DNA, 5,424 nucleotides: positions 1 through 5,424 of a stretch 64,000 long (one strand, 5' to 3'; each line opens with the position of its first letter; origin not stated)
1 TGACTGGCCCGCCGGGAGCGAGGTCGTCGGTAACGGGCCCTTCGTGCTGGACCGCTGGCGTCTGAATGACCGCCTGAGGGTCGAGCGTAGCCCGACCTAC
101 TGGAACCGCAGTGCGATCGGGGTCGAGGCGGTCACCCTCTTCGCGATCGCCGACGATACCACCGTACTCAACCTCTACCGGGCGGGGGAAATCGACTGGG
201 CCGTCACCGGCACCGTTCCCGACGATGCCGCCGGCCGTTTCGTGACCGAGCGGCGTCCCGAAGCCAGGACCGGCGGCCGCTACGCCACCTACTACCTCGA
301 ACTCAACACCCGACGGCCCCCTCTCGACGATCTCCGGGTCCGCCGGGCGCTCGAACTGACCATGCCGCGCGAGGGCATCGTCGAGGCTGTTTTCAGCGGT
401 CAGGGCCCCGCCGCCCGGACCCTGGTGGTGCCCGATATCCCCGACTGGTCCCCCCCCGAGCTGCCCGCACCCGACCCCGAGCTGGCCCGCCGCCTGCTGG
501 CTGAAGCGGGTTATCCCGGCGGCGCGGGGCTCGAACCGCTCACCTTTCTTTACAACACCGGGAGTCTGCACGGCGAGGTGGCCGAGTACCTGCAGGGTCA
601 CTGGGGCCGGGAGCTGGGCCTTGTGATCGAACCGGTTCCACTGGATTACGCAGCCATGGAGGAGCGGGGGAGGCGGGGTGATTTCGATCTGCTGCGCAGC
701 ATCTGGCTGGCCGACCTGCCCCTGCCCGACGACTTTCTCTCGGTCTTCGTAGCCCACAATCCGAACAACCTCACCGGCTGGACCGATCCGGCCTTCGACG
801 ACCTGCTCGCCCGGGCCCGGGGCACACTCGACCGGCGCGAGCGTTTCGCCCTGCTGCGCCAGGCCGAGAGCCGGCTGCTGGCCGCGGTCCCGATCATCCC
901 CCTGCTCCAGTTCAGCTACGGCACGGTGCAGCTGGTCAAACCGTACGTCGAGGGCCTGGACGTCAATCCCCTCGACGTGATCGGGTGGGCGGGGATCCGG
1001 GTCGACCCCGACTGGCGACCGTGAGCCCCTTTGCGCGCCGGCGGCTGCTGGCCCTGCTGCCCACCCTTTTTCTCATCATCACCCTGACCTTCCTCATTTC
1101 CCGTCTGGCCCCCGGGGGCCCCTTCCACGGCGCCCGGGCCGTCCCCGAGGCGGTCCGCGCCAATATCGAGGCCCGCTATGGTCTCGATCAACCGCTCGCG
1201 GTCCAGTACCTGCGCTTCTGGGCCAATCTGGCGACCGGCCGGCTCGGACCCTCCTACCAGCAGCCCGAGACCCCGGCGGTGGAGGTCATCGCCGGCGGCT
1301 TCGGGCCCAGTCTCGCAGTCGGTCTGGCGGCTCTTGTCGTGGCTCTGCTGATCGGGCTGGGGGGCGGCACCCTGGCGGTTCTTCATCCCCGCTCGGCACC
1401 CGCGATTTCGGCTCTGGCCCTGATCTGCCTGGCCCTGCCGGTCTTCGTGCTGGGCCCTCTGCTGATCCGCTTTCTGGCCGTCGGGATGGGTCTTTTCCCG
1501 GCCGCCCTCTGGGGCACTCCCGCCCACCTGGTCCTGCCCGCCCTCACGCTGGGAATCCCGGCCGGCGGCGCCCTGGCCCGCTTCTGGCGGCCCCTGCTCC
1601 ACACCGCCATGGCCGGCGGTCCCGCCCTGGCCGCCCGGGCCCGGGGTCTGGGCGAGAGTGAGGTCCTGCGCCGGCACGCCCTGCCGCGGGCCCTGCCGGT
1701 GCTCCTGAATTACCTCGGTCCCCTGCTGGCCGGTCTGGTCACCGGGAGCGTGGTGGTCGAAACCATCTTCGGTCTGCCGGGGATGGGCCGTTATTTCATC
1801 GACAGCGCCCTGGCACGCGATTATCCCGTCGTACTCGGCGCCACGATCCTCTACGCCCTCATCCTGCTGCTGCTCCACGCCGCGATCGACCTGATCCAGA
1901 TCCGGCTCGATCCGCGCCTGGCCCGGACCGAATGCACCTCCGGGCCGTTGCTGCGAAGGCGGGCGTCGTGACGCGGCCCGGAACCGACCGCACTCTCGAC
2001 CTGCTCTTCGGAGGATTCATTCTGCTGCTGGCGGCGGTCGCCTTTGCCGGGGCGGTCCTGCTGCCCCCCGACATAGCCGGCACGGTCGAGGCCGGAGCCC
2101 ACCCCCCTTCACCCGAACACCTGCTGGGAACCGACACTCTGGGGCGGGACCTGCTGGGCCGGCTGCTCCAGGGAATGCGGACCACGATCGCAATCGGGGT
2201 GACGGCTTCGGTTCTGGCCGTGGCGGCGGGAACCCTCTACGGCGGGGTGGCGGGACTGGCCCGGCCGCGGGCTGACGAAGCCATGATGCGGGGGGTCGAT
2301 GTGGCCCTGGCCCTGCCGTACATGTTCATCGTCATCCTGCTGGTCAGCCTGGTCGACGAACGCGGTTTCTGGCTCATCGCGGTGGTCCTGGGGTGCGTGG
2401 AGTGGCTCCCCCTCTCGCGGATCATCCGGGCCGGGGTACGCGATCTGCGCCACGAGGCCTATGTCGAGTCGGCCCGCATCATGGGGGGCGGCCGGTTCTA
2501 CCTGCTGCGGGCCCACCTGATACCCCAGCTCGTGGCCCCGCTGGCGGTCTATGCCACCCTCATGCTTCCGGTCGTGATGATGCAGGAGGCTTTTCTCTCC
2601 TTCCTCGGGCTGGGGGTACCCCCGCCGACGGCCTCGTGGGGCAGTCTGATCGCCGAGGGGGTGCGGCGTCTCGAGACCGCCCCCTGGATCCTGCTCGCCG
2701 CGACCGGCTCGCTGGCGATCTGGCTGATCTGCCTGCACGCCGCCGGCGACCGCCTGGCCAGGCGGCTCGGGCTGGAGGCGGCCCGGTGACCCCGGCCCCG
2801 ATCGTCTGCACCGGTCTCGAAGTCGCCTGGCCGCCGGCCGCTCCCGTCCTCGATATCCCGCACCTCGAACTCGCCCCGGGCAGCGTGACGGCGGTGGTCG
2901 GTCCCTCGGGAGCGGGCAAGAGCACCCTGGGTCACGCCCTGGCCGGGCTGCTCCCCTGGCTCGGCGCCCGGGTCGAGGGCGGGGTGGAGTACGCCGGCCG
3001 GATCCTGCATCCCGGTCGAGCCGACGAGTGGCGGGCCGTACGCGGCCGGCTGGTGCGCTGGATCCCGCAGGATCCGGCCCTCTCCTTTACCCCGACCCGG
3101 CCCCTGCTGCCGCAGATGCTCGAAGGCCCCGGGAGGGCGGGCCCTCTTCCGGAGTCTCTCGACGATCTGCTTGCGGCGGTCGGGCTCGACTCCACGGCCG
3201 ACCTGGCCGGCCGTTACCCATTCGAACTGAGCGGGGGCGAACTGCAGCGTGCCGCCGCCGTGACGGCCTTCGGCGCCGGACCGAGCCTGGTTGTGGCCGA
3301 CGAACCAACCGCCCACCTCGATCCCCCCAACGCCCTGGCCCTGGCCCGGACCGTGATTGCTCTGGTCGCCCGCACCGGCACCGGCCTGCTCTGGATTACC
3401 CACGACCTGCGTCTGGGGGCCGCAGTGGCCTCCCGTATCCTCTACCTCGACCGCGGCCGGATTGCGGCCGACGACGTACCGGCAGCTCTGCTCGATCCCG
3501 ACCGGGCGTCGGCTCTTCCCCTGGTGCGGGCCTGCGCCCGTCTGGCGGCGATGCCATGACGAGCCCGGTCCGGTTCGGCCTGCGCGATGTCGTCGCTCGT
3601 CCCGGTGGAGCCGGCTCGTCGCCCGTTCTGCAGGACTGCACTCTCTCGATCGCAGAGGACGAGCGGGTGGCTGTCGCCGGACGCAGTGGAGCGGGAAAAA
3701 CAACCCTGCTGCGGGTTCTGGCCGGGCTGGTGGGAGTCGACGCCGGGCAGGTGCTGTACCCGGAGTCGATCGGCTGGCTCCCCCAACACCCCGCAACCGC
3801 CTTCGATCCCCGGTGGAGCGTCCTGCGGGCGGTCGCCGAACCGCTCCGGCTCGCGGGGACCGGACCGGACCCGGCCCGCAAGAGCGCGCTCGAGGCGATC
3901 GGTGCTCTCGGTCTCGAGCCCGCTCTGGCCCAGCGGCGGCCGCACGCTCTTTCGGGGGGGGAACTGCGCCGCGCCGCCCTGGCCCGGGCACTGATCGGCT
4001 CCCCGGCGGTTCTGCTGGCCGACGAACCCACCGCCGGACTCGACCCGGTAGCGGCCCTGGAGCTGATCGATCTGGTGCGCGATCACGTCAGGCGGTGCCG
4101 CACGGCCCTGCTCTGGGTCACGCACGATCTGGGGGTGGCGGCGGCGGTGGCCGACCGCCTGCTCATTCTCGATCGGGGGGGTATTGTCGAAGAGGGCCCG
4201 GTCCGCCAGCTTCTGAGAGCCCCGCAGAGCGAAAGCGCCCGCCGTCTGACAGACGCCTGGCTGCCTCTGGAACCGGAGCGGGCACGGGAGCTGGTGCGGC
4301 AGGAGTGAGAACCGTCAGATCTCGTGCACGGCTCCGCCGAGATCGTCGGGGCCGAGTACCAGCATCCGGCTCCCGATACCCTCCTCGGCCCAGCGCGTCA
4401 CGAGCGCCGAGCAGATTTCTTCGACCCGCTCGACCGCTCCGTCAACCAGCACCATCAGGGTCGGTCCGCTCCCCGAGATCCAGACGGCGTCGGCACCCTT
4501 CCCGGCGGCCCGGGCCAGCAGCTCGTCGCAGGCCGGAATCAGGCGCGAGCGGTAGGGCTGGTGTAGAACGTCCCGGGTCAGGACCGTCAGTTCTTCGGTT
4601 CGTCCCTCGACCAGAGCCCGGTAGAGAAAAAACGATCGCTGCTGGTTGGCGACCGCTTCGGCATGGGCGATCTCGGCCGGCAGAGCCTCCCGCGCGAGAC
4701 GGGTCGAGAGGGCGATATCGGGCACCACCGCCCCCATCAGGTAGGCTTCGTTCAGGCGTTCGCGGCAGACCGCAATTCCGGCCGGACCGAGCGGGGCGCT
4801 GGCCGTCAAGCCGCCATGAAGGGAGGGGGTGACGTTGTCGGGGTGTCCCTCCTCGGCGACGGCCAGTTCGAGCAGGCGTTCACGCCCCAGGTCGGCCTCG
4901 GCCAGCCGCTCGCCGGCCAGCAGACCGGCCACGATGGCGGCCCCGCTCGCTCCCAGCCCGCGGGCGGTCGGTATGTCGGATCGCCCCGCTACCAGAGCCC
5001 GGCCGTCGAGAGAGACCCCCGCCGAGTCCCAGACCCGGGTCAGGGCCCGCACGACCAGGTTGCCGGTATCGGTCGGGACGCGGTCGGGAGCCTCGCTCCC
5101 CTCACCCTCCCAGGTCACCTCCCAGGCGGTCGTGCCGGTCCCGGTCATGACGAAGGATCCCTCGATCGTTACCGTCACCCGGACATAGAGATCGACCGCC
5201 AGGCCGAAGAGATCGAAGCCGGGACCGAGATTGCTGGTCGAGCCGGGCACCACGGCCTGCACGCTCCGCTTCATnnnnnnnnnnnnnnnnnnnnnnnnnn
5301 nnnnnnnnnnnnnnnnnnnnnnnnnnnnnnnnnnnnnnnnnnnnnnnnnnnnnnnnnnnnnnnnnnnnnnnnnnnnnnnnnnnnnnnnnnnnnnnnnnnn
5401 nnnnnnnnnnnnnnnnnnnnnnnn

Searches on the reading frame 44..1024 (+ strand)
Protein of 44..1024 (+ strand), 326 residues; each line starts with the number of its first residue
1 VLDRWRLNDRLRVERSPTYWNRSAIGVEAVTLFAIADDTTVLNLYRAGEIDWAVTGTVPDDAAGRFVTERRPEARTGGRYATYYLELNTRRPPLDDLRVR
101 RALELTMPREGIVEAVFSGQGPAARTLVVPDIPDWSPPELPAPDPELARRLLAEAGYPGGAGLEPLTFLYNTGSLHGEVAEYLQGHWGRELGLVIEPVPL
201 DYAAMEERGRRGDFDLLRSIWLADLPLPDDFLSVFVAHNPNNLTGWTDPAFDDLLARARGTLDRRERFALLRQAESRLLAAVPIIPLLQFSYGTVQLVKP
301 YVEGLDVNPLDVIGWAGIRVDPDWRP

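Call 82: search_protein_families(library=pfam, proteins=[window:44-1024:+], max_evalue=0.00001)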
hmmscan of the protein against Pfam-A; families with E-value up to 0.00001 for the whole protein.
window:44-1024:+ (326 aa): 1 family
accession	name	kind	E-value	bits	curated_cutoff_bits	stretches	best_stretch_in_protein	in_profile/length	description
PF00496.27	SBP_bac_5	-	1e-45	156.9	32.4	1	1-240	122-365/368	Bacterial extracellular solute-binding proteins, family 5 Middle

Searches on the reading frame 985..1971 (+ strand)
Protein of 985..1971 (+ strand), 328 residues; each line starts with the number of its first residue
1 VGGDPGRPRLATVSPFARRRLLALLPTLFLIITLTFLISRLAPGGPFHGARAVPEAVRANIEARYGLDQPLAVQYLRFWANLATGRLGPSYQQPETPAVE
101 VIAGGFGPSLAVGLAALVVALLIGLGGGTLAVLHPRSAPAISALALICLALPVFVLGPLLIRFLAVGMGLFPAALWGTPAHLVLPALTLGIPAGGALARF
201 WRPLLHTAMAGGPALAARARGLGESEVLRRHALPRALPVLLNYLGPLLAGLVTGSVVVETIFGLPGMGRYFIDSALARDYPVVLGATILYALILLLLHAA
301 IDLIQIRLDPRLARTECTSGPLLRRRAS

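Call 82: search_protein_families(library=pfam, proteins=[window:985-1971:+], max_evalue=0.00001)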
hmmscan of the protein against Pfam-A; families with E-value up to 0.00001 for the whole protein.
window:985-1971:+ (328 aa): 2 families
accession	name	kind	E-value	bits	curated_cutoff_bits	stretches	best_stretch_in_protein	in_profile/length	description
PF00528.27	BPD_transp_1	-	9.8e-26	91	26.4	1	131-313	10-183/184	Binding-protein-dependent transport system inner membrane component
PF19300.4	BPD_transp_1_N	-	9.2e-06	26.3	23.8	0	16-97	4-87/114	Binding-prot-dependent transport system membrane comp, N-term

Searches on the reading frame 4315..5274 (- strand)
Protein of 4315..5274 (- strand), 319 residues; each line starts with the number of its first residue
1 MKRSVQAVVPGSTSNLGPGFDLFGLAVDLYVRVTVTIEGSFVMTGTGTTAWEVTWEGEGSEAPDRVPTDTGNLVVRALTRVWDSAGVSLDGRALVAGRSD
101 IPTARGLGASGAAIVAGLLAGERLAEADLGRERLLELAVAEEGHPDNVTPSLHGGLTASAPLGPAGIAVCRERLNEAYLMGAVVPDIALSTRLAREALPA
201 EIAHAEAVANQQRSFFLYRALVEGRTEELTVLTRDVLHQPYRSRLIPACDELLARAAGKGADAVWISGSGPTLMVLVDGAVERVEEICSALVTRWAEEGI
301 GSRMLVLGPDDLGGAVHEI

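Call 82: search_protein_families(library=pfam, proteins=[window:4315-5274:-], max_evalue=0.00001)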
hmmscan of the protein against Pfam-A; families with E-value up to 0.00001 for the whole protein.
window:4315-5274:- (319 aa): 2 families
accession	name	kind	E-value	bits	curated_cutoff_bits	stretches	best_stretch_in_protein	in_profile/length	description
PF00288.32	GHMP_kinases_N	-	9.5e-13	48.6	22.3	1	72-155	1-87/87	GHMP kinases N terminal domain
PF08544.19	GHMP_kinases_C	-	4e-07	30.8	21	1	227-287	11-78/85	GHMP kinases C terminal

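Call 85: search_protein_families(library=ncbifam, proteins=[window:4315-5274:-], max_evalue=0.00001)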
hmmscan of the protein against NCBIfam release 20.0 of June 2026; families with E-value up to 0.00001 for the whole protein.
window:4315-5274:- (319 aa): 4 families
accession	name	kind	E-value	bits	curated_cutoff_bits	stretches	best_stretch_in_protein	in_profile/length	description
TIGR00191.1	thrB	equivalog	6.9e-62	209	168.25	1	8-314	4-299/304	homoserine kinase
NF002288.1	PRK01212.1-4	equivalog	8e-40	136.7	194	1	7-305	2-292/303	homoserine kinase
NF002870.0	PRK03188.1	equivalog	6.3e-17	61.2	286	1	26-284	42-277/310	4-(cytidine 5'-diphospho)-2-C-methyl-D-erythritol kinase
TIGR01920.1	Shik_kin_archae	equivalog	8.9e-06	25.2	126.85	0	70-139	49-116/266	shikimate kinase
